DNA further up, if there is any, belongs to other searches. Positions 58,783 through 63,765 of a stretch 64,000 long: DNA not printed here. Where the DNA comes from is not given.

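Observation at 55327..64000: Type VII secretion-like module (EssC-type ATPase plus WXG100) with a large unknown protein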

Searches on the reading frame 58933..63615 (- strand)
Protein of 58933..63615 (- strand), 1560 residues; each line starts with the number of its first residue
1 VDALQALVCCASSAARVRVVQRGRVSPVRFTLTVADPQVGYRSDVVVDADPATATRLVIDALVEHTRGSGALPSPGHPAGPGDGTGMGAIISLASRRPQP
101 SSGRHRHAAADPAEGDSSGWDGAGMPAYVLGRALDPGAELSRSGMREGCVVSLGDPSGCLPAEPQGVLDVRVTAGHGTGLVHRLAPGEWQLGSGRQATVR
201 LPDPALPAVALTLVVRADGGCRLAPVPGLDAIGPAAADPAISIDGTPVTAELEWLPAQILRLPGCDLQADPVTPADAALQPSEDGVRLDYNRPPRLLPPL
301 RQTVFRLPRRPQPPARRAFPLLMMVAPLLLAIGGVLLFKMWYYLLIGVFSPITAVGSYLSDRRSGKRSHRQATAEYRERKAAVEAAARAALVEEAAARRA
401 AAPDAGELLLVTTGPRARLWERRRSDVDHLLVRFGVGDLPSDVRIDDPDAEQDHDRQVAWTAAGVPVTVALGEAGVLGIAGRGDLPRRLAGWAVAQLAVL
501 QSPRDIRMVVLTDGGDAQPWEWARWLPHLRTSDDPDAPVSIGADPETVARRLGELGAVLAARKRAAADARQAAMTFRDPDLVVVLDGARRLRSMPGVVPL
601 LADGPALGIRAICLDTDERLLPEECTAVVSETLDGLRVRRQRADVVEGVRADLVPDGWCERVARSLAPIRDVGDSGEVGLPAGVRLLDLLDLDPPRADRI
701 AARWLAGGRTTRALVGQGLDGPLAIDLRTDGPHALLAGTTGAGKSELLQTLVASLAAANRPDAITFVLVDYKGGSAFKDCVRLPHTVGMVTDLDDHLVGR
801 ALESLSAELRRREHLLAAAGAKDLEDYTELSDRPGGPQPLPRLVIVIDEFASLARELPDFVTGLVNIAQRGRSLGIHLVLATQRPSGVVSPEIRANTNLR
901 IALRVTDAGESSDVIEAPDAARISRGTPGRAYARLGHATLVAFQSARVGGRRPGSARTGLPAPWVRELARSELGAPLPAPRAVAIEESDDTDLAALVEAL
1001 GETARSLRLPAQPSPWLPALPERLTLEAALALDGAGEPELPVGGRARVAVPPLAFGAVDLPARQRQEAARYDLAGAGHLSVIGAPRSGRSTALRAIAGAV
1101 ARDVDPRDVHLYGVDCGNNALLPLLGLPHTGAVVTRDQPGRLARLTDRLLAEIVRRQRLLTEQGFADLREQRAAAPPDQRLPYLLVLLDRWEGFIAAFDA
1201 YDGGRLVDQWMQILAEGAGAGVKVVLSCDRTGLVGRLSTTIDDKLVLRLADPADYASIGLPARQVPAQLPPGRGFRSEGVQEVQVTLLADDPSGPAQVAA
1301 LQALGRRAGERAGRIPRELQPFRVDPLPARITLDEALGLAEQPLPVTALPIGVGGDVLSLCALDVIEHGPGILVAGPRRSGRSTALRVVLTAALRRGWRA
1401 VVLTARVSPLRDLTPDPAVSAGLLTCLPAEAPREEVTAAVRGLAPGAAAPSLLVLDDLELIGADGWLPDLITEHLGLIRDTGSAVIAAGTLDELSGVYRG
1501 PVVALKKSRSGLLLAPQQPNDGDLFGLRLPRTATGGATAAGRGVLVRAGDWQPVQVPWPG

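Call 6: search_protein_families(library=pfam, proteins=[window:58933-63615:-], max_evalue=0.1)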
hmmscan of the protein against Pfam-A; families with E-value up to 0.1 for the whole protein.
window:58933-63615:- (1560 aa): 13 families
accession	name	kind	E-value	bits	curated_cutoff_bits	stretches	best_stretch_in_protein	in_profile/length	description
PF01580.24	FtsK_SpoIIIE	-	2.9e-57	194.1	24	2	709-886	17-220/221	FtsK/SpoIIIE family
PF13401.12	AAA_22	-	1.7e-10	41.8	27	1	733-879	7-121/130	AAA domain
PF13191.12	AAA_16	-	2.5e-06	28.5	32.6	2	730-871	23-162/167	AAA ATPase domain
PF25199.1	nSTAND_NTPase5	-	8.3e-05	22.9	34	0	1367-1406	39-79/145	Novel STAND NTPase 5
PF13555.12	AAA_29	-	0.0001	22.4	27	0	724-758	16-49/61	P-loop containing region of AAA domain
PF10412.15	TrwB_AAD_bind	-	0.00065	19.1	20.5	0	724-773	8-53/387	Type IV secretion-system coupling protein DNA-binding domain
PF13238.12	AAA_18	-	0.0021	19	29.4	0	735-755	2-22/128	AAA domain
PF16697.10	Yop-YscD_cpl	-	0.01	16.5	33.2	1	171-219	1-49/94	Inner membrane component of T3SS, cytoplasmic domain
PF01935.23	DUF87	-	0.016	15.8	23.2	1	722-773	13-62/220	Helicase HerA, central domain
PF00005.33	ABC_tran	-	0.049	14.7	25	0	731-793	11-67/137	ABC transporter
PF01926.29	MMR_HSR1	-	0.068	13.7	21.9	0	735-759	3-27/113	50S ribosome-binding GTPase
PF05729.18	NACHT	-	0.086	13.1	26.7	0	735-767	4-37/167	NACHT domain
PF05872.18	HerA_C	-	0.095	11.8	22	0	721-761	11-51/502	Helicase HerA-like C-terminal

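Call 7: search_protein_families(library=ncbifam, proteins=[window:58933-63615:-], max_evalue=0.1)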
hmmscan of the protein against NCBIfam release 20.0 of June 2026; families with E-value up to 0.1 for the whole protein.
window:58933-63615:- (1560 aa): 16 families
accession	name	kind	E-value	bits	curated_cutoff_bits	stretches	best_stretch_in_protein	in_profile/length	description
TIGR03928.1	T7_EssCb_Firm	equivalog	4.3e-162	541.4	778.4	1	289-1403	5-1130/1296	type VII secretion protein EssC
TIGR03924.1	T7SS_EccC_a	equivalog_domain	1.2e-115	387.8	509.15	2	313-950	10-671/673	type VII secretion protein EccCa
TIGR03925.1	T7SS_EccC_b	equivalog_domain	7.4e-92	308.4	346.55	2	998-1549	4-555/564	type VII secretion protein EccCb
NF007615.0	PRK10263.1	equivalog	2.9e-20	71.7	1566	1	722-916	1002-1217/1355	DNA translocase FtsK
NF041214.1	plasmid_TraB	equivalog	6.5e-10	38.1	800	1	730-907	247-411/639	plasmid transfer protein TraB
NF041017.1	DNA_import_CedB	equivalog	0.00011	21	700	0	730-773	274-314/590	DNA import protein CedB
TIGR03743.1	SXT_TraD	subfamily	0.00055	18.5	366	0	719-773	163-213/636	conjugative transfer system coupling protein TraD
NF042944.1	HerA_antiphage_2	equivalog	0.0055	15.5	850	1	866-908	457-498/576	anti-phage-associated helicase HerA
NF040937.1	HerA_Thermprot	equivalog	0.01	14.3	800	0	866-919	376-428/487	DNA double-strand break repair helicase HerA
TIGR00806.1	rfc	equivalog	0.012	14.4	227.4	1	337-411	424-494/511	reduced folate carrier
NF040819.1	helicase_HerA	equivalog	0.012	14.2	970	1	855-918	418-480/561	DNA double-strand break repair helicase HerA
NF042943.1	HerA_antiphage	equivalog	0.013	14.1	800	1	867-919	465-516/566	anti-phage-associated helicase HerA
TIGR00929.1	VirB4_CagE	subfamily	0.039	12.1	643.1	0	733-771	439-474/792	VirB4 family type IV secretion/conjugal transfer ATPase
TIGR03744.1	traC_PFL_4706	equivalog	0.053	11.4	520.6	1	722-762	465-505/892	conjugative transfer ATPase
NF010068.0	PRK13548.1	equivalog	0.084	11.9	261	0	734-758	34-58/261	heme ABC transporter ATP-binding protein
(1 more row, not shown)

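Call 11: find_related_loci(query=window:58933-63615:-, collection=genome_contigs, flank=10000)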
Query window:58933-63615:- (1560 aa) in genome_contigs; peptide patterns used: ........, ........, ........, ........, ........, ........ (x = any residue, [..] = any of these).
166 stretches matched a pattern; 115 encode a relative of the query (tblastn E <= 1e-3); the best 80 are kept; 80 distinct loci.
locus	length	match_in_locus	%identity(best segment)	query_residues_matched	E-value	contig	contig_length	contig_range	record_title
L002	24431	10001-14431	51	126-1557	0e+0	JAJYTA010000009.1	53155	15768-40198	MAG: Actinomycetes bacterium isolate DX1.bin79 NODE_833_length_53155_cov_4.239836, whole genome shotgun sequence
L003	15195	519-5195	48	28-1559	0e+0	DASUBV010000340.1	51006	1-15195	MAG TPA_asm: Streptosporangiaceae bacterium isolate SMAG_U2530 k141_1141442, whole genome shotgun sequence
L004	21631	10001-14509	48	28-1559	0e+0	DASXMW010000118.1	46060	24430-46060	MAG TPA_asm: Streptosporangiaceae bacterium isolate SMAG_U5338 k141_1513024, whole genome shotgun sequence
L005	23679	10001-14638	47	26-1559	0e+0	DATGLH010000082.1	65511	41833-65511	MAG TPA_asm: Trebonia sp. isolate SMAG_U9881 k141_467940, whole genome shotgun sequence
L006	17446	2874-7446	49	28-1559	0e+0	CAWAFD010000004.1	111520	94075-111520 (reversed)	MAG: uncultured Actinomycetota bacterium isolate MFD09603.bin.3.79 genome assembly, contig: contig_17221, whole genome s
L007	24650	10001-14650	48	22-1559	0e+0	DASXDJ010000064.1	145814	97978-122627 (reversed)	MAG TPA_asm: Streptosporangiaceae bacterium isolate SMAG_U5083 k141_3016645, whole genome shotgun sequence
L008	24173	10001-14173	51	128-1559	0e+0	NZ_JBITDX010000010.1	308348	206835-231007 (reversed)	Catenuloplanes sp. NPDC051500 NPDC051500_128_C7.ctg-0010, whole genome shotgun sequence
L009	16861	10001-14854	49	28-1559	0e+0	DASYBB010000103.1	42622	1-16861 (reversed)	MAG TPA_asm: Streptosporangiaceae bacterium isolate SMAG_U4896 k141_4381919, whole genome shotgun sequence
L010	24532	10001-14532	50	28-1555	0e+0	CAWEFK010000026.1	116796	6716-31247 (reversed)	MAG: uncultured Actinomycetes bacterium isolate MFD09603.bin.2.179 genome assembly, contig: contig_48533, whole genome s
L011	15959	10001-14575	47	21-1559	0e+0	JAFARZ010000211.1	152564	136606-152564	MAG: Streptosporangiaceae bacterium isolate CP_BM_ER_R8_5 BM_ER_R8_k147_419162, whole genome shotgun sequence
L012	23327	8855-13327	47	28-1559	0e+0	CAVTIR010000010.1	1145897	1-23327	MAG: uncultured Actinomycetota bacterium isolate MFD06092.bin.2.113 genome assembly, contig: contig_36801, whole genome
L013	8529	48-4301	50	124-1559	0e+0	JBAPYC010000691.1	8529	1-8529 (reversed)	MAG: Streptosporangiaceae bacterium isolate MFD00259_ilm_asm_bin16 k127_173552, whole genome shotgun sequence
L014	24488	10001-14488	50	126-1557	0e+0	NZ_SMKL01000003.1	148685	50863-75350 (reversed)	Jiangella ureilytica strain KC603 NODE_3_length_148685_cov_44.9484, whole genome shotgun sequence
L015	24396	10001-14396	53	128-1559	0e+0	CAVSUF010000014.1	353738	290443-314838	MAG: uncultured Actinomycetota bacterium isolate MFD02671.bin.2.19 genome assembly, contig: contig_60043, whole genome s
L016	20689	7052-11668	47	21-1559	0e+0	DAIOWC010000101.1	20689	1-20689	MAG TPA_asm: Streptosporangiaceae bacterium isolate CTOTU26331 NODE_776_length_20689_cov_12.569691, whole genome shotgun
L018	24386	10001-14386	43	140-1544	0e+0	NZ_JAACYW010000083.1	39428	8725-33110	Catenulispora rubra strain DSM 44948 NODE_83, whole genome shotgun sequence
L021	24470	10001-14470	43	107-1557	0e+0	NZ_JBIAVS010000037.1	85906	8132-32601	Streptomyces sp. NPDC001530 NPDC001530_130_G12.ctg-0037, whole genome shotgun sequence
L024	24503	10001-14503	43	107-1557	0e+0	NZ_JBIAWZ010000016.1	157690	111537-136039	Streptomyces sp. NPDC001315 NPDC001315_121_C10.ctg-0016, whole genome shotgun sequence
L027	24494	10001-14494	44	105-1557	0e+0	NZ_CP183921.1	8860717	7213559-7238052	Streptomyces sp. cg28 chromosome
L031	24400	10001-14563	43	128-1556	0e+0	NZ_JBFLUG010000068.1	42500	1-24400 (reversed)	Parafrankia sp. FMc2 NODE_68_length_42500_cov_127.987492, whole genome shotgun sequence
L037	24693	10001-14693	52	28-1559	0e+0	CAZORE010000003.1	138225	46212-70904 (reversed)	MAG TPA_asm: uncultured Streptosporangiaceae bacterium isolate binchicken_co54_438 genome assembly, contig: NODE_101_len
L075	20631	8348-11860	34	298-1556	1e-97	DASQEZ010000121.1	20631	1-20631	MAG TPA_asm: Ornithinibacter sp. isolate SMAG_U11767 k141_732185, whole genome shotgun sequence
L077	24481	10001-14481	52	28-1556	0e+0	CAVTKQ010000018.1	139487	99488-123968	MAG: uncultured Actinomycetota bacterium isolate MFD05513.bin.2.26 genome assembly, contig: contig_31075, whole genome s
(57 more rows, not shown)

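Call 18: search_protein_families(library=pfam, proteins=[L024:14611-14925:-, L003:8351-8638:-, L027:14965-15885:-, L021:8433-9890:+, L005:8482-9225:-, L004:15092-15712:-, L037:15833-16456:-, L007:8434-9420:+, L007:7991-8446:+, L003:9660-10088:-], max_evalue=0.05)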
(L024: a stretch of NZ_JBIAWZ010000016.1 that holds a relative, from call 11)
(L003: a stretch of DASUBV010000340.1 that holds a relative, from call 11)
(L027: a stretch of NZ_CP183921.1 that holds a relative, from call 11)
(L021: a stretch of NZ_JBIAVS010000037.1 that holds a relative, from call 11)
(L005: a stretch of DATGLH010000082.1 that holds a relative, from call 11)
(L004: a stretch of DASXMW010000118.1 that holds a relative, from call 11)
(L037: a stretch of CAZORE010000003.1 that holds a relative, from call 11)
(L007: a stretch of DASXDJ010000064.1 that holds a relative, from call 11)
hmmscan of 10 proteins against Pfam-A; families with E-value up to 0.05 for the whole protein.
L024:14611-14925:- (104 aa): 10 families
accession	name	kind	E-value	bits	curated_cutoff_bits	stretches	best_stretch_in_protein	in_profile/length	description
PF21408.2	MTR4-like_stalk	-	0.006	17.3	24.2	1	49-96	14-61/64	Exosome RNA helicase MTR4-like, stalk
PF09177.16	STX6_10_61_N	-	0.0068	17.4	29.4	0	59-95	21-65/99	Syntaxin 6/10/61, N-terminal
PF04513.17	Baculo_PEP_C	-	0.0095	16.4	38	1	12-99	35-120/140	Baculovirus polyhedron envelope protein, PEP, C terminus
PF10046.14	BLOC1_2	-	0.011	16.5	33.4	0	48-93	25-73/96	Biogenesis of lysosome-related organelles complex-1 subunit 2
PF10824.14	T7SS_ESX_EspC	-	0.019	15.8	23.5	1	5-99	4-99/100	Excreted virulence factor EspC, type VII ESX diderm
PF07889.17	DUF1664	-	0.019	15.5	34.6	0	51-96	35-77/124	Protein of unknown function (DUF1664)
PF06013.18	WXG100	-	0.021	15.6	27.3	0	6-91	2-85/86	Proteins of 100 residues with WXG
PF18119.6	RIG-I_C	-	0.038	14.4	23.2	0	51-86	4-39/141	RIG-I receptor C-terminal domain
PF19314.4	DUF5917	-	0.043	14.4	27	0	48-95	45-92/94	Family of unknown function (DUF5917)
PF13851.11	GAS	-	0.045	13.6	32.3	0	46-99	145-198/200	Growth-arrest specific micro-tubule binding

L003:8351-8638:- (95 aa): 3 families
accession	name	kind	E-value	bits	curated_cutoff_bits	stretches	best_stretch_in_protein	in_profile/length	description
PF06013.18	WXG100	-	2.7e-05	24.8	27.3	1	16-84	18-85/86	Proteins of 100 residues with WXG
PF20117.4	DUF6507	-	0.02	15.8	25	1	11-89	22-100/120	Family of unknown function (DUF6507)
PF25034.1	Spectrin_SYNE1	-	0.049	13.7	35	0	15-82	36-103/188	Nesprin-1, spectrin repeats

L027:14965-15885:- (306 aa): 1 family
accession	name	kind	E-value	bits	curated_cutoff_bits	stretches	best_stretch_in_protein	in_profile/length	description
PF17106.10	NACHT_sigma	-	0.034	14.7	27.6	0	289-304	13-28/42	Sigma domain on NACHT-NTPases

L021:8433-9890:+ (485 aa): 0 families

L005:8482-9225:- (247 aa): 3 families
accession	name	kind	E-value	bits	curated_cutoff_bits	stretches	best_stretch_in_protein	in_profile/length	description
PF01478.23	Peptidase_A24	-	2e-12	47.9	26.5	1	107-216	3-103/104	Type IV leader peptidase family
PF06527.16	TniQ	-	0.012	16.7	27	1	27-67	95-136/142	TniQ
PF06750.18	A24_N_bact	-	0.045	14.3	23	0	62-93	51-82/84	Bacterial Peptidase A24 N-terminal domain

L004:15092-15712:- (206 aa): 0 families

L037:15833-16456:- (207 aa): 0 families

L007:8434-9420:+ (328 aa): 0 families

L007:7991-8446:+ (151 aa): 0 families

L003:9660-10088:- (142 aa): 2 families
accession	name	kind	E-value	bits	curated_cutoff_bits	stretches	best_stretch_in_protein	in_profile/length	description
PF01575.25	MaoC_dehydratas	-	1.2e-19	70.6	27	1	19-111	14-107/123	MaoC like domain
PF13452.11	FAS1_DH_region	-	0.00091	19.8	22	1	13-67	4-58/132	FAS1-like, dehydratase domain region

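Call 19: search_protein_families(library=pfam, proteins=[L014:4839-5255:+, L002:5221-5646:+, L010:4049-4291:-, L037:1612-2052:-, L010:15097-15327:-, L077:15206-15484:+, L010:16082-18250:+, L031:8648-9652:+, L018:8742-9782:+], max_evalue=0.05)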
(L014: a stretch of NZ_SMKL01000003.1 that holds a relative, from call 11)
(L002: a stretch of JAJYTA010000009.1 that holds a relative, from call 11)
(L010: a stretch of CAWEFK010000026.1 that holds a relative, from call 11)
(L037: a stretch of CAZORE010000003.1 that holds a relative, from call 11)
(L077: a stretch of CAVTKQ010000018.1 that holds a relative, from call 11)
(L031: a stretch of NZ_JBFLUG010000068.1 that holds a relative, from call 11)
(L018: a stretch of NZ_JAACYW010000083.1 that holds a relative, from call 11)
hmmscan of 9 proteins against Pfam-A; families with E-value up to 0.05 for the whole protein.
L014:4839-5255:+ (138 aa): 1 family
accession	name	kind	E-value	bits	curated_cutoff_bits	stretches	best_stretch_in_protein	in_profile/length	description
PF07811.17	TadE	-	2.1e-13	50.6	22.9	1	17-59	1-43/43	TadE-like protein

L002:5221-5646:+ (141 aa): 2 families
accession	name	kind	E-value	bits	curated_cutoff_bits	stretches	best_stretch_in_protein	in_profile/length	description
PF07811.17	TadE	-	5.4e-10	39.7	22.9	1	16-58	1-43/43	TadE-like protein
PF14208.11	DUF4320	-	0.026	15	25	1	28-120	3-100/119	Domain of unknown function (DUF4320)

L010:4049-4291:- (80 aa): 4 families
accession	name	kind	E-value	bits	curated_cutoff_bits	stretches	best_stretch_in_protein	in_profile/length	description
PF07811.17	TadE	-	0.00048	20.6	22.9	1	36-68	1-34/43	TadE-like protein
PF16964.10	TadF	-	0.00095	19.6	27.3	1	33-64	5-36/178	Putative tight adherence pilin protein F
PF08592.16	Anthrone_oxy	-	0.021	15.5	27.3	1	28-63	21-59/106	Anthrone oxygenase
PF11837.13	INV_N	-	0.049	14.6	27.8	0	26-69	12-53/109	Beta-fructofuranosidase, N-terminal domain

L037:1612-2052:- (146 aa): 2 families
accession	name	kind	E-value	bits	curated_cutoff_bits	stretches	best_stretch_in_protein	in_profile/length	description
PF13400.11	Tad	-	8.7e-08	32.8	22.3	1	1-42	6-47/47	Putative Flp pilus-assembly TadE/G-like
PF07811.17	TadE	-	0.012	16.2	22.9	1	9-37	15-43/43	TadE-like protein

L010:15097-15327:- (76 aa): 0 families

L077:15206-15484:+ (92 aa): 0 families

L010:16082-18250:+ (722 aa): 0 families

L031:8648-9652:+ (334 aa): 3 families
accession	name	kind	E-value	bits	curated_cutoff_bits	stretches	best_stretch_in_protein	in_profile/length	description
PF00990.26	GGDEF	-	7.4e-27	94.5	23.8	1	134-262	1-132/161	Diguanylate cyclase, GGDEF domain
PF08448.16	PAS_4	-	8.6e-09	36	23.1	1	11-124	1-109/110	PAS fold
PF12860.13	PAS_7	-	0.015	15.8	27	1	68-127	57-114/115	PAS fold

L018:8742-9782:+ (346 aa): 0 families
